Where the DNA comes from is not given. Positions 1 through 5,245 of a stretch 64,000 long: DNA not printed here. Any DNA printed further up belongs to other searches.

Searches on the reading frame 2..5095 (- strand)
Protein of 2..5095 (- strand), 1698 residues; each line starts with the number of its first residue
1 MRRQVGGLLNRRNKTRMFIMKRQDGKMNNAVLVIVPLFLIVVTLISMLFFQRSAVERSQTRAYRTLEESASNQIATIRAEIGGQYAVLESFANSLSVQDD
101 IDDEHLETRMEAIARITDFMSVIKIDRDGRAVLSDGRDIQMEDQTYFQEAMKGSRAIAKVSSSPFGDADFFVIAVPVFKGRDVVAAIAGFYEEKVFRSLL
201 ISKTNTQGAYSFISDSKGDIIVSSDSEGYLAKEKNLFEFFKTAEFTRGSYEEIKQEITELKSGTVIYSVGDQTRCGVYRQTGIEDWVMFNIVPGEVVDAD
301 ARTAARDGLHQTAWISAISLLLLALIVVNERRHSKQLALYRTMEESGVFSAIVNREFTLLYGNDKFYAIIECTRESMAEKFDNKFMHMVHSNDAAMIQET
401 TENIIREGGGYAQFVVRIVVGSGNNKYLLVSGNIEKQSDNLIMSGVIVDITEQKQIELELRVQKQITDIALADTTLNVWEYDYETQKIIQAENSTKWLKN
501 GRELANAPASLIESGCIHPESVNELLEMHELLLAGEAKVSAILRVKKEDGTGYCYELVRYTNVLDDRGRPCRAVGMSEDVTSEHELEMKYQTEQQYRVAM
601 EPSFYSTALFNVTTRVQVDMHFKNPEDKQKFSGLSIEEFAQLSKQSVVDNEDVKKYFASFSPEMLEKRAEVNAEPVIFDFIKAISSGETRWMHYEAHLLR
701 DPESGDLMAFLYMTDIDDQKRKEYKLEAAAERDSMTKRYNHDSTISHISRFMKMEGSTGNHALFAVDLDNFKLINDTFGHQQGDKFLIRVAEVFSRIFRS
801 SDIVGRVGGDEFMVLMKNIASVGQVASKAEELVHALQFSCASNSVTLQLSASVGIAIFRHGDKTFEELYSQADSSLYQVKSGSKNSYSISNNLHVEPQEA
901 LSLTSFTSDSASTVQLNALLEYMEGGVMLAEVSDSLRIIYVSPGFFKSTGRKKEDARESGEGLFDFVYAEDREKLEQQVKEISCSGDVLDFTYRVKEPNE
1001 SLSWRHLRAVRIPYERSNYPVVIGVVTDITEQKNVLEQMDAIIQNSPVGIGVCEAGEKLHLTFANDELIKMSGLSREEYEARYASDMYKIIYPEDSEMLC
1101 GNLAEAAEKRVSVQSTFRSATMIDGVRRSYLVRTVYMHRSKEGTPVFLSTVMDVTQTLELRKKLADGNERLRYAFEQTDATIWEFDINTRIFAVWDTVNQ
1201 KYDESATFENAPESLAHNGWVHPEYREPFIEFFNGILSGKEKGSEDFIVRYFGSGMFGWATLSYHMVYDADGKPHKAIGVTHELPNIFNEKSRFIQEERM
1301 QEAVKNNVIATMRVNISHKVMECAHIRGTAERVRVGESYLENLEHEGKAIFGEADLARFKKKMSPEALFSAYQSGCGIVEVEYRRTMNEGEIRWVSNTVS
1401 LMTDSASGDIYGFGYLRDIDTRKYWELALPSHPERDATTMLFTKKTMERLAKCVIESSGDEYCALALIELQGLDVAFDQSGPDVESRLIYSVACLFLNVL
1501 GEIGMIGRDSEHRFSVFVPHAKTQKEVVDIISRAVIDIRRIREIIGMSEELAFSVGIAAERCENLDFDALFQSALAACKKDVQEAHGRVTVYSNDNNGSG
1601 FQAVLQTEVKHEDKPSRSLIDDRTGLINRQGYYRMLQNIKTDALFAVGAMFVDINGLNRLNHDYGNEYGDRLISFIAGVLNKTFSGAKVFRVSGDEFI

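Call 43: search_protein_families(library=pfam, proteins=[window:2-5095:-], max_evalue=0.001)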
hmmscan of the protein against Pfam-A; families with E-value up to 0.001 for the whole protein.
window:2-5095:- (1698 aa): 8 families
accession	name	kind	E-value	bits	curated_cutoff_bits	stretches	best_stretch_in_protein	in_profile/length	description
PF00990.26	GGDEF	-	6e-52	176.1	23.8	2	731-885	2-160/161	Diguanylate cyclase, GGDEF domain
PF08447.18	PAS_3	-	5.4e-34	116.8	25.6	1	938-1025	1-88/89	PAS fold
PF08448.16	PAS_4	-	1.2e-18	67.8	23.1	0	1045-1156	3-107/110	PAS fold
PF02743.24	dCache_1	-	2.4e-16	60.4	45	1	59-288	4-237/240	Cache domain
PF13426.13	PAS_9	-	2.7e-16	60.2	27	1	928-1031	5-103/103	PAS domain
PF00989.32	PAS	-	2.9e-07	30.9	22.6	0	1037-1154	1-113/113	PAS fold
PF13188.13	PAS_8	-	3.8e-06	27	21.8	0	1040-1078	4-40/65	PAS domain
PF24898.2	GGDEF_GdpP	-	0.00082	20.1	30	0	766-880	1-109/126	Cyclic-di-AMP phosphodiesterase GdpP-like, GGDEF domain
